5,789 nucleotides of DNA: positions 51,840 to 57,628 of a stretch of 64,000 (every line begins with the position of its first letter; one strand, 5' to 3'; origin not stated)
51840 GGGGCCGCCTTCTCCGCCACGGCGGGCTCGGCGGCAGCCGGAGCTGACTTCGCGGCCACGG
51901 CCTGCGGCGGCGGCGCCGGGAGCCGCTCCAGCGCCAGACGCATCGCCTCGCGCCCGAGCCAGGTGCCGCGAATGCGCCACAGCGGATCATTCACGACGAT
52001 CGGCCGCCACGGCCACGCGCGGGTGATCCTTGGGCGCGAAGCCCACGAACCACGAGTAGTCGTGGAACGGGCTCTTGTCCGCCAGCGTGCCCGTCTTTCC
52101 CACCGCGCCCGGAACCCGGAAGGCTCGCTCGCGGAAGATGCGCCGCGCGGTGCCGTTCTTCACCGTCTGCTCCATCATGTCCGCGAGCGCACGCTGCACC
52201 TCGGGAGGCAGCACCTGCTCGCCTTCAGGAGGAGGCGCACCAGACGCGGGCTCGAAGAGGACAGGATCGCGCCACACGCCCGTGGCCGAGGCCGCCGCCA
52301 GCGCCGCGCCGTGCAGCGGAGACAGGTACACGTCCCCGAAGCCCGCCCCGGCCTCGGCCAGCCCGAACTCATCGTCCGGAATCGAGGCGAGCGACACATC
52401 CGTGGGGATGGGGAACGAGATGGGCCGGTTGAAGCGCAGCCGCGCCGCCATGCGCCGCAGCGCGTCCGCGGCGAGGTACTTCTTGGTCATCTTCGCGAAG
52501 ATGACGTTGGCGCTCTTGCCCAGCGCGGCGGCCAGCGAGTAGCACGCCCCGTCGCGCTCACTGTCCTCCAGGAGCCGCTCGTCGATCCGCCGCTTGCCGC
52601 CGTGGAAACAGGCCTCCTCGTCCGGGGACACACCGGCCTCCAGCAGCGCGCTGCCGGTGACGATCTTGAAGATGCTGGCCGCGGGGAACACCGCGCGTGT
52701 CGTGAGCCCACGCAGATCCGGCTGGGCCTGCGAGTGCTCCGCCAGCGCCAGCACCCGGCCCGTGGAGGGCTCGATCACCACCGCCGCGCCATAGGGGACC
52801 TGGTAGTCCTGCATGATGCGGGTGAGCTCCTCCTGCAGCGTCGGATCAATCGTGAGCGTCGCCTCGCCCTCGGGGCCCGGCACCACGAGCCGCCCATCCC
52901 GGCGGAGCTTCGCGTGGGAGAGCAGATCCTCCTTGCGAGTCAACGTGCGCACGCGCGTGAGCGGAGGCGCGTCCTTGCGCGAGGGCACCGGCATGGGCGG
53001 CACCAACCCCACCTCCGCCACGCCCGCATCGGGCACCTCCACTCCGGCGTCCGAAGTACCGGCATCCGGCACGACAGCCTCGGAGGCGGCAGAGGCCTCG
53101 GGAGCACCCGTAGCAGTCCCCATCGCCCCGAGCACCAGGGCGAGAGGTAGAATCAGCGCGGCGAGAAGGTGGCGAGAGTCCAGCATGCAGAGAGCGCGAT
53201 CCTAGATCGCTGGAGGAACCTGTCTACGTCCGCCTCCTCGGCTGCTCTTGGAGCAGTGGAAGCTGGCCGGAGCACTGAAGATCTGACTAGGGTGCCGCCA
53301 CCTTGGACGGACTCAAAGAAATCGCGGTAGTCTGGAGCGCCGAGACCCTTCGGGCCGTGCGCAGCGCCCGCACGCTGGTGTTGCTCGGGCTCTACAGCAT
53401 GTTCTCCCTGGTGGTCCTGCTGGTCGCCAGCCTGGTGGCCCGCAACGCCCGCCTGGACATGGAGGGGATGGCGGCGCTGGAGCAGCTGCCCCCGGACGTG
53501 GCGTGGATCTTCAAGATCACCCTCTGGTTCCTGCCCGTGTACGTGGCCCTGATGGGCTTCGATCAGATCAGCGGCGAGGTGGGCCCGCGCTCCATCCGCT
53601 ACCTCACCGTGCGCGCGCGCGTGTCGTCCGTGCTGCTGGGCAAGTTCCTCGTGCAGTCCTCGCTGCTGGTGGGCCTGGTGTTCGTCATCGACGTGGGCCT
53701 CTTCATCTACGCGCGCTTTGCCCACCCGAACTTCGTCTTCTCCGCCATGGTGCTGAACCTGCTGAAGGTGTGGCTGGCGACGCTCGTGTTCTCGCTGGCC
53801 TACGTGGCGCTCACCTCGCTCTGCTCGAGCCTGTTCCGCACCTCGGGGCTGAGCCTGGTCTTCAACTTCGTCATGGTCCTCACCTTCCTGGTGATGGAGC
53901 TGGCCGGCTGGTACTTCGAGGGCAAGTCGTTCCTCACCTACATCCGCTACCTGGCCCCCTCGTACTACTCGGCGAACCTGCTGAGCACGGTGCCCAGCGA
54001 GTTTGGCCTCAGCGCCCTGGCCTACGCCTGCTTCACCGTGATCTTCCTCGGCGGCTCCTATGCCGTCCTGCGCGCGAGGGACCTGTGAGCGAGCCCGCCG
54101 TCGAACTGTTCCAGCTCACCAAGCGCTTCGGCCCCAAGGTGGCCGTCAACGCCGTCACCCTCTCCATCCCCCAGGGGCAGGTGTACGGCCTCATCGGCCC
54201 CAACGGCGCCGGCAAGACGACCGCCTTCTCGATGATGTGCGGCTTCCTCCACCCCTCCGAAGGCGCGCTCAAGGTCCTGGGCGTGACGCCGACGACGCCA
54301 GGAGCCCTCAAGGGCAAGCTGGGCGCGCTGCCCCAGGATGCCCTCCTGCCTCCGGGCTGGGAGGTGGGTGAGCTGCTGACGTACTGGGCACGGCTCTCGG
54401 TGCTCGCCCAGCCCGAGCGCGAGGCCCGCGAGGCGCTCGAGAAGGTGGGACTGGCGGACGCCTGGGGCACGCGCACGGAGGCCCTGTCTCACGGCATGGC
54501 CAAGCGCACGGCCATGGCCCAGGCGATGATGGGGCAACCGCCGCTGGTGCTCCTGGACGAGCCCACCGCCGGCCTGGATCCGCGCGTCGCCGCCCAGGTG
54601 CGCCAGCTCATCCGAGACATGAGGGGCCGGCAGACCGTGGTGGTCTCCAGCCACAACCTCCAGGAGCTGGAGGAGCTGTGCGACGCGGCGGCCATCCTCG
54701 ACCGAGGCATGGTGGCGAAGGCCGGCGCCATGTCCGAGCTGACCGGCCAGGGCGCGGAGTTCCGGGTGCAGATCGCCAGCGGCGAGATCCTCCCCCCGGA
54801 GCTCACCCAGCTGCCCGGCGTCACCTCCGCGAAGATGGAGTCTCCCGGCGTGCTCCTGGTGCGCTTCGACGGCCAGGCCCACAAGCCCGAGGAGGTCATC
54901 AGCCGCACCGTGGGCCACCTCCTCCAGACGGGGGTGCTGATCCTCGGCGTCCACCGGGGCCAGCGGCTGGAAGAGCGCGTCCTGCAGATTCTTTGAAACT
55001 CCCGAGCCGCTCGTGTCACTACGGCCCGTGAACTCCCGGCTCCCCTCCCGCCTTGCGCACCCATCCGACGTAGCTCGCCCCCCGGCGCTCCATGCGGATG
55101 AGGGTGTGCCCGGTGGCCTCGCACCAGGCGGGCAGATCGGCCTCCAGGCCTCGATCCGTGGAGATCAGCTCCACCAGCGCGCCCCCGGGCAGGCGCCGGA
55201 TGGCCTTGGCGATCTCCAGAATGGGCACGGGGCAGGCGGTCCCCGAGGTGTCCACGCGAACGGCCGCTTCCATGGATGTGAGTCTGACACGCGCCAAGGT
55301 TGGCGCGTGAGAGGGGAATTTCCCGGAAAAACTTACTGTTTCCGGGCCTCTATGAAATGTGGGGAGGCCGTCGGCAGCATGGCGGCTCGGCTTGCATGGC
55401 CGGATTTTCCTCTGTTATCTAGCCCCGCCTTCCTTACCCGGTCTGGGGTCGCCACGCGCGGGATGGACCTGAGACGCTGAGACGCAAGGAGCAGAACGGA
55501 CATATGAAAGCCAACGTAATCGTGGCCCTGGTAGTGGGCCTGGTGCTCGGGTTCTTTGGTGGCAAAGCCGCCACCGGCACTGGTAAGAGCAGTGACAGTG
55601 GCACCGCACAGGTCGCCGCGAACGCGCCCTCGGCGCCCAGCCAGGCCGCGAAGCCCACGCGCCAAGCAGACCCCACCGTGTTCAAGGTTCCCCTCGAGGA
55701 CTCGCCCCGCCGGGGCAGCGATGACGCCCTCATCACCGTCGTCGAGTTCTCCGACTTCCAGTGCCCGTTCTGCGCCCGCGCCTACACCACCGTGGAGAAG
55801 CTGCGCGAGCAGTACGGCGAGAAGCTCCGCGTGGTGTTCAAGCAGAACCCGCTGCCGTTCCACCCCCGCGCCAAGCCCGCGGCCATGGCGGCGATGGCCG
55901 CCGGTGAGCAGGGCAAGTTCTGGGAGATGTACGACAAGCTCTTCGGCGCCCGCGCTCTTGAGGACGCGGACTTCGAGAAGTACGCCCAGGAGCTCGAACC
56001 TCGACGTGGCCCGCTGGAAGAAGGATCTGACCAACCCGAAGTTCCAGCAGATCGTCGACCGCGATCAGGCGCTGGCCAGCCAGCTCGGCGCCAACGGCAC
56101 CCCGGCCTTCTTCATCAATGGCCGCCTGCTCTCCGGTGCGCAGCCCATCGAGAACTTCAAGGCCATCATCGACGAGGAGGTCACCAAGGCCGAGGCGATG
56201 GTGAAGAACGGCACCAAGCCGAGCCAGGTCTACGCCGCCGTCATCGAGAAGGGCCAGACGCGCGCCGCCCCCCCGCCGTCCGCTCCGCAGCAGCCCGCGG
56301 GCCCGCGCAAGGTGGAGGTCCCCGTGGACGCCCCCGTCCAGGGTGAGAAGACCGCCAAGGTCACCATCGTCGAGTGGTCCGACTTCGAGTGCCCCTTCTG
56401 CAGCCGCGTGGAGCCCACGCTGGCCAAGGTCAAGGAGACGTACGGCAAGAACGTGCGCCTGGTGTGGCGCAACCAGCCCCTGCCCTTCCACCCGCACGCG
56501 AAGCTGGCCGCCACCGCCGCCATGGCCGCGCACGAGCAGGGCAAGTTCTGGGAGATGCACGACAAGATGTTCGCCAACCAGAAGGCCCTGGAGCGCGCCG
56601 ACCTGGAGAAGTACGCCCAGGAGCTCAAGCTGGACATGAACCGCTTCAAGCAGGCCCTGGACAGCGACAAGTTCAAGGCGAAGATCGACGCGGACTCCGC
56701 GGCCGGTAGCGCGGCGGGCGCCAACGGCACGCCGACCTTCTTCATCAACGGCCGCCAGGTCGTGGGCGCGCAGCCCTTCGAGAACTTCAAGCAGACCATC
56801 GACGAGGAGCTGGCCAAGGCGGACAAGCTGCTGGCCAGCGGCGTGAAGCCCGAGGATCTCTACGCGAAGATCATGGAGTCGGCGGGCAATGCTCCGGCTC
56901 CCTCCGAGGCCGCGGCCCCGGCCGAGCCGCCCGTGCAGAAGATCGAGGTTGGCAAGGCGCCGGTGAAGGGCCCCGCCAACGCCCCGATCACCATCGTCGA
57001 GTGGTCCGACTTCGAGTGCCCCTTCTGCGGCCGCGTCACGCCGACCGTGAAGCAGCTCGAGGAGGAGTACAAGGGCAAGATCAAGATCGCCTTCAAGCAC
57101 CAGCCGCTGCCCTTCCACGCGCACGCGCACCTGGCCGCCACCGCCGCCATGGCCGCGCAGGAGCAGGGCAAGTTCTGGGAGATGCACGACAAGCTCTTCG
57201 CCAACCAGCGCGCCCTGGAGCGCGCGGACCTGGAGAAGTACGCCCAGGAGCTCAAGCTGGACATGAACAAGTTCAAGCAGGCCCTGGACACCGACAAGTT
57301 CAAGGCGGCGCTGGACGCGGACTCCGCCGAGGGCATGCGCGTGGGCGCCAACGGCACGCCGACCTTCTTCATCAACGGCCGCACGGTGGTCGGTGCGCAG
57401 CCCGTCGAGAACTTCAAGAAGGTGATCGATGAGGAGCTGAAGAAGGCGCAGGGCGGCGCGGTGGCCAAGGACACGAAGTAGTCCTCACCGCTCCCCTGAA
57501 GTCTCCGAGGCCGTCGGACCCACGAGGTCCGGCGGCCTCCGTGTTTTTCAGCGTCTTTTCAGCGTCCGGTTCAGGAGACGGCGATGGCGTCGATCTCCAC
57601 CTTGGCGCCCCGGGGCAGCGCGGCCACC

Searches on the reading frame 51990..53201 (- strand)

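Call 25: search_protein_families(library=pfam, proteins=[window:51990-53201:-], max_evalue=0.001)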
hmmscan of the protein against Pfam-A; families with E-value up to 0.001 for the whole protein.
window:51990-53201:- (404 aa): 1 family
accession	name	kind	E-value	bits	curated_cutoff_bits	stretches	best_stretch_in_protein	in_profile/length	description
PF00905.27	Transpeptidase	-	4.5e-28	98.7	22.1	1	138-399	1-275/299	Penicillin binding protein transpeptidase domain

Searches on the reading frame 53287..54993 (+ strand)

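Call 30: search_protein_families(library=pfam, proteins=[window:53287-54993:+], max_evalue=0.001)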
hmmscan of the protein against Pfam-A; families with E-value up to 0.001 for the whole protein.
window:53287-54993:+ (569 aa): 3 families
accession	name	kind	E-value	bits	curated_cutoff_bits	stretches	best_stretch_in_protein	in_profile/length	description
PF00005.33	ABC_tran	-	2.3e-28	99.9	25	1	288-428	2-137/137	ABC transporter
PF13304.12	AAA_21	-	5.8e-10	40.1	27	1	414-461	254-303/304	AAA domain, putative AbiEii toxin, Type IV TA system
PF02463.25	SMC_N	-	0.00012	22.1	40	0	410-463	151-204/220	RecF/RecN/SMC N terminal domain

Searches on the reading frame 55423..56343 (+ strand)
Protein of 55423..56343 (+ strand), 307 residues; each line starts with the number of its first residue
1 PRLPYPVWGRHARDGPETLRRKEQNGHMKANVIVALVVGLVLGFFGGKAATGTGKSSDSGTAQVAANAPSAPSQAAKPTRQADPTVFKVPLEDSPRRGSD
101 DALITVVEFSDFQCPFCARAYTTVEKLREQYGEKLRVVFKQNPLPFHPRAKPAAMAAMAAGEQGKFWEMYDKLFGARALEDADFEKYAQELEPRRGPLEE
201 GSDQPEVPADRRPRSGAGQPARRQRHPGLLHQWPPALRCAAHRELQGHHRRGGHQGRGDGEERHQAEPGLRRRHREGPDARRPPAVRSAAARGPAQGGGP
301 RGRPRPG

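Call 30: search_protein_families(library=pfam, proteins=[window:55423-56343:+], max_evalue=0.001)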
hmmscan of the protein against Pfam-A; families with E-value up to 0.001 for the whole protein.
window:55423-56343:+ (307 aa): 2 families
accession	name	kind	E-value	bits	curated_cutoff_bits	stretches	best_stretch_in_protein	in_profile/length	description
PF13462.12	Thioredoxin_4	-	6.8e-16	59.3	23.2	1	93-179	4-92/165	Thioredoxin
PF01323.26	DSBA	-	4.3e-08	33.6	25.6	1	105-182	1-73/191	DSBA-like thioredoxin domain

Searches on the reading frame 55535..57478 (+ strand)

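Call 30: search_protein_families(library=pfam, proteins=[window:55535-57478:+], max_evalue=0.001)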
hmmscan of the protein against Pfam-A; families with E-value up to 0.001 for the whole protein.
window:55535-57478:+ (648 aa): 6 families
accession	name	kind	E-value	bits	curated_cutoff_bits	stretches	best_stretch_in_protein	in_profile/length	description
PF13462.12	Thioredoxin_4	-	1.1e-72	244.1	23.2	3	474-633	4-165/165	Thioredoxin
PF01323.26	DSBA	-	2.3e-62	210.6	25.6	3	277-422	1-190/191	DSBA-like thioredoxin domain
PF13098.12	Thioredoxin_2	-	8.1e-17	61.9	27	1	272-421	3-103/104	Thioredoxin-like domain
PF13743.12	Thioredoxin_5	-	9.2e-15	55.3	27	0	310-404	65-163/186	Thioredoxin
PF04986.18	Y2_Tnp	-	6.7e-06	26.7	20.9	0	524-583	12-70/183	Putative transposase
PF00085.26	Thioredoxin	-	1.5e-05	25.4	23.5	0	273-310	17-54/103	Thioredoxin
